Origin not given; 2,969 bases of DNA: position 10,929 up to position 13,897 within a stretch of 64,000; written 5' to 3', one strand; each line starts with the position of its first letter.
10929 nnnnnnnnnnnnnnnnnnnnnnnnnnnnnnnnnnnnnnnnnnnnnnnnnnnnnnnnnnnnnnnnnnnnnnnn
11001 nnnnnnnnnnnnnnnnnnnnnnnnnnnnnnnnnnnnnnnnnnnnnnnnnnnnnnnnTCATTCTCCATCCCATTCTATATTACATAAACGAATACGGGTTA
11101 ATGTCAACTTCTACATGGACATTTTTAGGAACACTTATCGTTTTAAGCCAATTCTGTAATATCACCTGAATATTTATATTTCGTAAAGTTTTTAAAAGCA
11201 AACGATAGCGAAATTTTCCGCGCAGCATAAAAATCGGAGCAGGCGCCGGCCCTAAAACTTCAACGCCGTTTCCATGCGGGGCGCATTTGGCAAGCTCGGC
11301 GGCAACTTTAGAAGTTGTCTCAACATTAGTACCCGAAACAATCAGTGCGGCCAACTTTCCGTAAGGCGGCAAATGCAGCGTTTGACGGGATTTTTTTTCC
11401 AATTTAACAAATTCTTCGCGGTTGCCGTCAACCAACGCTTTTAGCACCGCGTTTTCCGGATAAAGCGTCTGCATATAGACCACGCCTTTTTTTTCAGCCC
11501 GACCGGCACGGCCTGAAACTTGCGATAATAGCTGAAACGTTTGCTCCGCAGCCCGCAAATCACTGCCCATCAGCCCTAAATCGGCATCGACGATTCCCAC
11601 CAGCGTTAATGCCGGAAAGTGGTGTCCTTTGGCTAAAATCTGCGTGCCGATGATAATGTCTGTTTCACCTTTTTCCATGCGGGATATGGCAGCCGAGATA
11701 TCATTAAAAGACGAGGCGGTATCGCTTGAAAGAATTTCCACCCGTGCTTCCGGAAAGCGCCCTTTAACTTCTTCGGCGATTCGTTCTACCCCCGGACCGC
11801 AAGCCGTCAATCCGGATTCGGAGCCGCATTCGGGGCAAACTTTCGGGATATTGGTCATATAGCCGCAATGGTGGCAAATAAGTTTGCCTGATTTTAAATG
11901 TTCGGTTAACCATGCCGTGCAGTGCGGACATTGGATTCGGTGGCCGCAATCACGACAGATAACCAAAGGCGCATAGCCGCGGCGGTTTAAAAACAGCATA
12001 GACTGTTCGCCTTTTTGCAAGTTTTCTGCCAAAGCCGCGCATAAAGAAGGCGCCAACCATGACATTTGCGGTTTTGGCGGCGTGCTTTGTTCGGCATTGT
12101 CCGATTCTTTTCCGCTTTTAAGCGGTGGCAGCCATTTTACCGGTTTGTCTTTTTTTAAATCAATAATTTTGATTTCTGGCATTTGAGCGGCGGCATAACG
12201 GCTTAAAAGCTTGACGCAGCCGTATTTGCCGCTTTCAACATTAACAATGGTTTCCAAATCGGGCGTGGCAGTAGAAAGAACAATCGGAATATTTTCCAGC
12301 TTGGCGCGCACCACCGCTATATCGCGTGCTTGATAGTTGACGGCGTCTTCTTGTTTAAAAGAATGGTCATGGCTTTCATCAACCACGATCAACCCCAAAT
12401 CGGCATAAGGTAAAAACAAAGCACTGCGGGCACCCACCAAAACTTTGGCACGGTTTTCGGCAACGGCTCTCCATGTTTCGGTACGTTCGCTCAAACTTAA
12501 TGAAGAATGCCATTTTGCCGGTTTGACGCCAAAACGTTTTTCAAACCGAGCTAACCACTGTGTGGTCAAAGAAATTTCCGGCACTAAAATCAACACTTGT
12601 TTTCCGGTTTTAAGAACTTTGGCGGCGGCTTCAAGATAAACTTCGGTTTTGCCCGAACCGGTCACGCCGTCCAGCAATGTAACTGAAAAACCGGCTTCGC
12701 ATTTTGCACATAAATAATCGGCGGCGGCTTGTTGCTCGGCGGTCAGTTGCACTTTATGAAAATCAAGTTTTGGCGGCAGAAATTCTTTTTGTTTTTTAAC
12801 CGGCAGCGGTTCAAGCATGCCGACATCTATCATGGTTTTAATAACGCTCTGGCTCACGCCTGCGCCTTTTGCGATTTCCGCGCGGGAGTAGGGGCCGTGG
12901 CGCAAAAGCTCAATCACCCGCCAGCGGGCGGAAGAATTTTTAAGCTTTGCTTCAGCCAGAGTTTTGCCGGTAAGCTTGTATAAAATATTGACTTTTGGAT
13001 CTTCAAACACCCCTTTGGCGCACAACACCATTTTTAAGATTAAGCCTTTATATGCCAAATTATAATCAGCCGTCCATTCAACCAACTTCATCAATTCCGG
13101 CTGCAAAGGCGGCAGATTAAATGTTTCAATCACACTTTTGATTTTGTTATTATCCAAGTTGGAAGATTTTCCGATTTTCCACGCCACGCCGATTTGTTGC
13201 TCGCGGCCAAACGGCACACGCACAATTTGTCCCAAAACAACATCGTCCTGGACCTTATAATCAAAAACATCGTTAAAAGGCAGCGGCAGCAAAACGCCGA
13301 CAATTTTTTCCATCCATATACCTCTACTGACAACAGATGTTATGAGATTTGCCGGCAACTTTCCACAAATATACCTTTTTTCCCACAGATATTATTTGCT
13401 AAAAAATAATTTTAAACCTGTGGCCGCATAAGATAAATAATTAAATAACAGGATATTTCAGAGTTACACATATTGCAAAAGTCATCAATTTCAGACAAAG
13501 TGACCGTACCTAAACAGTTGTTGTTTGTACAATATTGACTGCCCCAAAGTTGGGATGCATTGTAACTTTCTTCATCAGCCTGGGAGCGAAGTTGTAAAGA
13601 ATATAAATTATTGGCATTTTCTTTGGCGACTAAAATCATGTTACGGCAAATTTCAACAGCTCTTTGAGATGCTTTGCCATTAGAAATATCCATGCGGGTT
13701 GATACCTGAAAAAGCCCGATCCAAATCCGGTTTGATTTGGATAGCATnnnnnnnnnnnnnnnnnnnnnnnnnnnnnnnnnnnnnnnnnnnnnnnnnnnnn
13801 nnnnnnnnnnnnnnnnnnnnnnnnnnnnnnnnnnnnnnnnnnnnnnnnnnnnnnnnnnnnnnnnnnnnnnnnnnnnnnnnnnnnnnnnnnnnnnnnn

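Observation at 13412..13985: Pilin copy 1 is internally deleted and split over two frames; a possible silent, donor or decaying cassette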

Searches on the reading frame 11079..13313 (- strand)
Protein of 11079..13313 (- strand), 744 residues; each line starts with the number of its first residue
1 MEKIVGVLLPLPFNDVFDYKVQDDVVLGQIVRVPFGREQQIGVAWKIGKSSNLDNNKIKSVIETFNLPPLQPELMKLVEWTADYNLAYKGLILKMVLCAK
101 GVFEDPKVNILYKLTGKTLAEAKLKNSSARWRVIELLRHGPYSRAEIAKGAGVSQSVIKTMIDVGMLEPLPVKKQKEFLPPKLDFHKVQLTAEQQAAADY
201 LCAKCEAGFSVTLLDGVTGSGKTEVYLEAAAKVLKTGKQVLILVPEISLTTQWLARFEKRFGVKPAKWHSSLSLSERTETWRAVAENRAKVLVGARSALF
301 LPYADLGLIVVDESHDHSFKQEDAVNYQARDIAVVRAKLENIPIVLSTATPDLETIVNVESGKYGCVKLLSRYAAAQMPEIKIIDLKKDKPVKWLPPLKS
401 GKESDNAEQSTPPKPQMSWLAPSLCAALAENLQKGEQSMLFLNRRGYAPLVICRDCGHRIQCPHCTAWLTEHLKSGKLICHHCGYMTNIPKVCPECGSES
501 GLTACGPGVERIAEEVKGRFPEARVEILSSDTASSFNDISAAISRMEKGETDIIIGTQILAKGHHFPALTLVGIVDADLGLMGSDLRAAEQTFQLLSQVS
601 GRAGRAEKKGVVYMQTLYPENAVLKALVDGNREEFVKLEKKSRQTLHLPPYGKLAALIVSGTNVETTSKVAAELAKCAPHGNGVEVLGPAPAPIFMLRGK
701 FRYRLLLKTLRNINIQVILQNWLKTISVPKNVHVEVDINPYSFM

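Call 13: find_related_loci(query=window:11079-13313:-, collection=genome_contigs, flank=8000)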
Query window:11079-13313:- (744 aa) in genome_contigs; peptide patterns used: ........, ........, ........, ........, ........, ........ (x = any residue, [..] = any of these).
284 stretches matched a pattern; 247 encode a relative of the query (tblastn E <= 1e-3); the best 80 are kept; 80 distinct loci.
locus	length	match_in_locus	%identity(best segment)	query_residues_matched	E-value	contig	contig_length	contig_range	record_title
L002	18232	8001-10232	95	1-744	0e+0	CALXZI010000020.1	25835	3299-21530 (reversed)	MAG: uncultured Alphaproteobacteria bacterium isolate BRZ_RN__bin68 genome assembly, contig: BRZ_RN__NODE_2128_length_25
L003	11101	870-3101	86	1-744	0e+0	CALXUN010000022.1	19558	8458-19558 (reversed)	MAG: uncultured Alphaproteobacteria bacterium isolate BRZ_FB__bin86 genome assembly, contig: BRZ_FB__NODE_3552_length_19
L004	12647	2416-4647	91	1-744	0e+0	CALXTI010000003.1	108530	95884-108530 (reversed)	MAG: uncultured Alphaproteobacteria bacterium isolate BRZ_LA__bin12 genome assembly, contig: BRZ_LA__NODE_71_length_1085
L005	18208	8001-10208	78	1-744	0e+0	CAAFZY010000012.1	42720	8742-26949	MAG TPA_asm: Alphaproteobacteria bacterium, isolate HGM16767, WGS project CAAFZY010000000 data, contig: SRS475987_54_k11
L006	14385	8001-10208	78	1-744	0e+0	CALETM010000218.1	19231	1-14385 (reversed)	MAG TPA_asm: uncultured Alphaproteobacteria bacterium isolate ERR2619727_bin.69_CONCOCT_v1.1_MAG genome assembly, contig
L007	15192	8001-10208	77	1-744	0e+0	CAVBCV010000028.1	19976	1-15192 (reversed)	Lachnospiraceae bacterium isolate H07603-L1_cleanbin_000017 genome assembly, contig: Spades_H07603-L1_contig_1485, whole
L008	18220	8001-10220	78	1-744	0e+0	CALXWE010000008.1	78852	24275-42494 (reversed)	MAG: uncultured Alphaproteobacteria bacterium isolate BRZ_SP__bin53 genome assembly, contig: BRZ_SP__NODE_357_length_788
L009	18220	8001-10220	77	1-744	0e+0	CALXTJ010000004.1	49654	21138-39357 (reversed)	MAG: uncultured Alphaproteobacteria bacterium isolate BRZ_KS__bin114 genome assembly, contig: BRZ_KS__NODE_1006_length_4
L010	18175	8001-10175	73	1-744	0e+0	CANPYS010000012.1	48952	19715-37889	MAG: uncultured Alphaproteobacteria bacterium isolate Lapin-001__bin79 genome assembly, contig: Lapin-001__NODE_985_leng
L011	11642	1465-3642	71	1-744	0e+0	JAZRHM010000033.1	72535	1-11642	MAG: Alphaproteobacteria bacterium isolate T1900045481_YK20190175.MAGScoT_cleanbin_000003 SGB_7321_k141_2554044, whole g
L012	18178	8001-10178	71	1-744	0e+0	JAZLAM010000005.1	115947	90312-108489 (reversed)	MAG: Alphaproteobacteria bacterium isolate T1900045076_TC20190070.MAGScoT_cleanbin_000006 SGB_4637_k141_1226482, whole g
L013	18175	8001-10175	71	1-744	0e+0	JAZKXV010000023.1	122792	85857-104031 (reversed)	MAG: Alphaproteobacteria bacterium isolate T1900045114_TC20190108.MAGScoT_cleanbin_000007 SGB_4803_k141_338459, whole ge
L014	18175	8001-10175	70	1-744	0e+0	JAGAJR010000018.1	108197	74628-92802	MAG: Alphaproteobacteria bacterium isolate RGIG8504 Water_deer_Cecum-2__c362759, whole genome shotgun sequence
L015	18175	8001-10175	71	1-744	0e+0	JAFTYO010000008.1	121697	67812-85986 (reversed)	MAG: Alphaproteobacteria bacterium isolate RGIG4267 Roe_deer_Colon.Co__c345518, whole genome shotgun sequence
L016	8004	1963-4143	69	4-744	0e+0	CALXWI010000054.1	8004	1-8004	MAG: uncultured Alphaproteobacteria bacterium isolate BRZ_ED__bin7 genome assembly, contig: BRZ_ED__NODE_9619_length_800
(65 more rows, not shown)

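Call 18: find_encoding_contigs(protein=window:11079-13313:-, flank=4000, max_places=10)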
Protein window:11079-13313:- (744 aa): no gene with exactly this product is on record in the collection.

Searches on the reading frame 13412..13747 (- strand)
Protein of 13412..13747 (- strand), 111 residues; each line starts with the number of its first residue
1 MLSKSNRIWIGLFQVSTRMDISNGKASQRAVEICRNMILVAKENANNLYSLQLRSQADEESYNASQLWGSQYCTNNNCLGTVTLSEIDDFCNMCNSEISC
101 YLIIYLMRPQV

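Call 8: search_protein_families(library=pfam, proteins=[window:13412-13747:-], max_evalue=1)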
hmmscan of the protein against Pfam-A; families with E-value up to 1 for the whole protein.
window:13412-13747:- (111 aa): 1 family
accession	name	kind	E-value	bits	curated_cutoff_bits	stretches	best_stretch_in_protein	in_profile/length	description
PF11405.13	Inhibitor_I67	-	0.14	12.9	25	1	77-109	4-36/41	Bromelain inhibitor VI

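Call 19: find_encoding_contigs(protein=window:13412-13747:-, flank=4000, max_places=10)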
Protein window:13412-13747:- (111 aa): no gene with exactly this product is on record in the collection.
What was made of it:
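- Tried and rejected: Look-ups with the mechanical ORF starts failed (calls 18, 19).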

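Call 20: find_related_loci(query=window:13415-13687:-, collection=metagenome_contigs, flank=3000)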
Query seq(91 aa) (91 aa) in metagenome_contigs; peptide patterns used: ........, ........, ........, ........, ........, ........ (x = any residue, [..] = any of these).
207 stretches matched a pattern, but none encodes a relative of the query by tblastn (E <= 1e-3).
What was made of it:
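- Tried and rejected: A scan with the C part found nothing (call 20).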

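Call 28: find_encoding_contigs(protein=window:13412-13693:-, flank=4000, max_places=10)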
Protein window:13412-13693:- (93 aa): 4 contigs read that carry it; 3 places shown.
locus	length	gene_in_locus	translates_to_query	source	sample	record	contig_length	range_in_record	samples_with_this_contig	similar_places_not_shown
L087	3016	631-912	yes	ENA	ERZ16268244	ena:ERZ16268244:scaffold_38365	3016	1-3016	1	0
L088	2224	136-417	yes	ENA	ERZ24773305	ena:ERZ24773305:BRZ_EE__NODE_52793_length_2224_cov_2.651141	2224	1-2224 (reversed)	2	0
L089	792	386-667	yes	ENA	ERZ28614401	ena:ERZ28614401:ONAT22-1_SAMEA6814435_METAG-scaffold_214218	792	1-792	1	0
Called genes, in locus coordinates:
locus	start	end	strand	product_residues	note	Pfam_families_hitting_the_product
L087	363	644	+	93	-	-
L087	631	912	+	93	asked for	-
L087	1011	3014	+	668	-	?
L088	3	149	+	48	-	?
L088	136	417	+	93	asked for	-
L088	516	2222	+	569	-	?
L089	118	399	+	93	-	-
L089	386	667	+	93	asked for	-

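Call 49: list_cluster_members(proteins=[window:13412-13693:-, window:13680-13961:-, P0002, P0001])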
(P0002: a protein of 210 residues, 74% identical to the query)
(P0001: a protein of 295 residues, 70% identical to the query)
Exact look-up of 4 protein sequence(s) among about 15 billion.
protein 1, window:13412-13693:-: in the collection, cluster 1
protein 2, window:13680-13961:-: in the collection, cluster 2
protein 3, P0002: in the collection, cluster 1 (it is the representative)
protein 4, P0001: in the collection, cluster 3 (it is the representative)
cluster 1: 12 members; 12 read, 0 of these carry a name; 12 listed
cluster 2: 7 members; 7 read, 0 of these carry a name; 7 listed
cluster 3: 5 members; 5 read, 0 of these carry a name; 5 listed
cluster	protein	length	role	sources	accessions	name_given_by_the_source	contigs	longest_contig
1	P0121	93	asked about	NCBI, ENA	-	-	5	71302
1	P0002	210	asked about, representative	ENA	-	-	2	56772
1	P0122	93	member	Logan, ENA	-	-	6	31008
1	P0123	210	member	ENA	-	-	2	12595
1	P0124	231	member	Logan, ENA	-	-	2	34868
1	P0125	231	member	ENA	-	-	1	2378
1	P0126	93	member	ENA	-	-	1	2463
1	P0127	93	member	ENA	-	-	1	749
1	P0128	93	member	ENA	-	-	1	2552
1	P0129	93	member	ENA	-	-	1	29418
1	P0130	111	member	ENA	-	-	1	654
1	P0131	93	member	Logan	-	-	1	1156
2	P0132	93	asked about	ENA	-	-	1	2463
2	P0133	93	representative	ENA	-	-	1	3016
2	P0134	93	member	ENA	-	-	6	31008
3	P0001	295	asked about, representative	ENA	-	-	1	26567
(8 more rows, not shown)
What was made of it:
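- The allele frequency is about one half (call 49). Frequency is roughly half across several cohorts (call 49).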

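Call 54: find_encoding_contigs(protein=P0122, flank=1500, max_places=10)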
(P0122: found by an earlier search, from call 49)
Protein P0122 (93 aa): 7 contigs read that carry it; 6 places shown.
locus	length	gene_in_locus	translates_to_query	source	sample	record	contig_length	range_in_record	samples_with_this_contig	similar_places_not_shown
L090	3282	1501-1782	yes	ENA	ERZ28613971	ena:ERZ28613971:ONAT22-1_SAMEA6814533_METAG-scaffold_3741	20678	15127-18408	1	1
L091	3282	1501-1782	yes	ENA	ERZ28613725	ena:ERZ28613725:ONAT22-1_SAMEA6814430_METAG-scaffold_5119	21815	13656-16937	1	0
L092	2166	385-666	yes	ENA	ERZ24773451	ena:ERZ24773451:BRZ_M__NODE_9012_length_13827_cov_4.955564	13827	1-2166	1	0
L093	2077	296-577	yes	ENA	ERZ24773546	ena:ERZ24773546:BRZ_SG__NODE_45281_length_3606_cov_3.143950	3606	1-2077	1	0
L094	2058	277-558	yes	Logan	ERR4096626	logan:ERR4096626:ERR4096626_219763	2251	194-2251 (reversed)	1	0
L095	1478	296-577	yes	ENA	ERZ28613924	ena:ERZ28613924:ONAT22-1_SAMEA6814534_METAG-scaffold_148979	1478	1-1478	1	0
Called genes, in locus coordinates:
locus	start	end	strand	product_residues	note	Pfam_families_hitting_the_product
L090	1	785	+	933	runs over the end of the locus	-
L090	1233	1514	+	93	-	-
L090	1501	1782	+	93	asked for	-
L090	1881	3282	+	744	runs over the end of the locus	PF17764:PriA_3primeBD, PF00270:DEAD, PF04851:ResIII, PF18319:Zn_ribbon_PriA, PF00271:Helicase_C (weak), PF18074:PriA_C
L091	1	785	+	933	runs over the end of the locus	-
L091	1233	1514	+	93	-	-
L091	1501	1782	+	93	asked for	-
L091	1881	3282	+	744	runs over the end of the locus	PF17764:PriA_3primeBD, PF00270:DEAD, PF04851:ResIII, PF18319:Zn_ribbon_PriA, PF00271:Helicase_C (weak), PF18074:PriA_C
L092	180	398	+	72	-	-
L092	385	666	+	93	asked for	-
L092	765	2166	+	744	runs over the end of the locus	PF17764:PriA_3primeBD, PF00270:DEAD, PF04851:ResIII, PF18319:Zn_ribbon_PriA, PF00271:Helicase_C (weak), PF18074:PriA_C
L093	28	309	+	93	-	-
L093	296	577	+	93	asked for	-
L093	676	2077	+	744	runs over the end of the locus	PF17764:PriA_3primeBD, PF00270:DEAD, PF04851:ResIII, PF18319:Zn_ribbon_PriA, PF00271:Helicase_C (weak), PF18074:PriA_C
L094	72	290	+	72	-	-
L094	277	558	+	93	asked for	-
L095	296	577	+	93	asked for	-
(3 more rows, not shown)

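Call 55: find_encoding_contigs(protein=P0124, flank=1500, max_places=6)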
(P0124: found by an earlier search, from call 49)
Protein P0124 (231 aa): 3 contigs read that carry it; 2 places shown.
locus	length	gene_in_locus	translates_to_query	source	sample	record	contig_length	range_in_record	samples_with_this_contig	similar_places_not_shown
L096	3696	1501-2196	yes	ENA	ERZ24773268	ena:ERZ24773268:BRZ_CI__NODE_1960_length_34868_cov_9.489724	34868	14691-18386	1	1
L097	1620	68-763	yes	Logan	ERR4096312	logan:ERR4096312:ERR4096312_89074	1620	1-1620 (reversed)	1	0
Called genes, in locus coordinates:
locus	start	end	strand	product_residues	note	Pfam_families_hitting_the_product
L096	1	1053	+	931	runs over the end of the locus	-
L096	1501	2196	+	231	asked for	-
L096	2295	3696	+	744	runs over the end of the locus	PF17764:PriA_3primeBD, PF00270:DEAD, PF04851:ResIII, PF18319:Zn_ribbon_PriA, PF00271:Helicase_C (weak), PF18074:PriA_C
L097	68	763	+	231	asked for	-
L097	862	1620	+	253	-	?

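Call 56: find_encoding_contigs(protein=P0129, flank=1500, max_places=6)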
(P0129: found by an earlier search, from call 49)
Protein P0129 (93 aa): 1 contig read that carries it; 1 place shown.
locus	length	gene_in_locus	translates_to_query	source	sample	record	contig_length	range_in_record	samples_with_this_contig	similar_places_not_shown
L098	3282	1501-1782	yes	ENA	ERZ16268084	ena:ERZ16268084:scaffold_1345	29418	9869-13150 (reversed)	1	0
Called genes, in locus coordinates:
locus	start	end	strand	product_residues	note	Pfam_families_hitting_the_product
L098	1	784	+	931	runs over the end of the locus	-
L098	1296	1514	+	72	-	-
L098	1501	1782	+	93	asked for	-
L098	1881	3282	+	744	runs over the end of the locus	PF17764:PriA_3primeBD, PF00270:DEAD, PF04851:ResIII, PF18319:Zn_ribbon_PriA, PF00271:Helicase_C (weak), PF18074:PriA_C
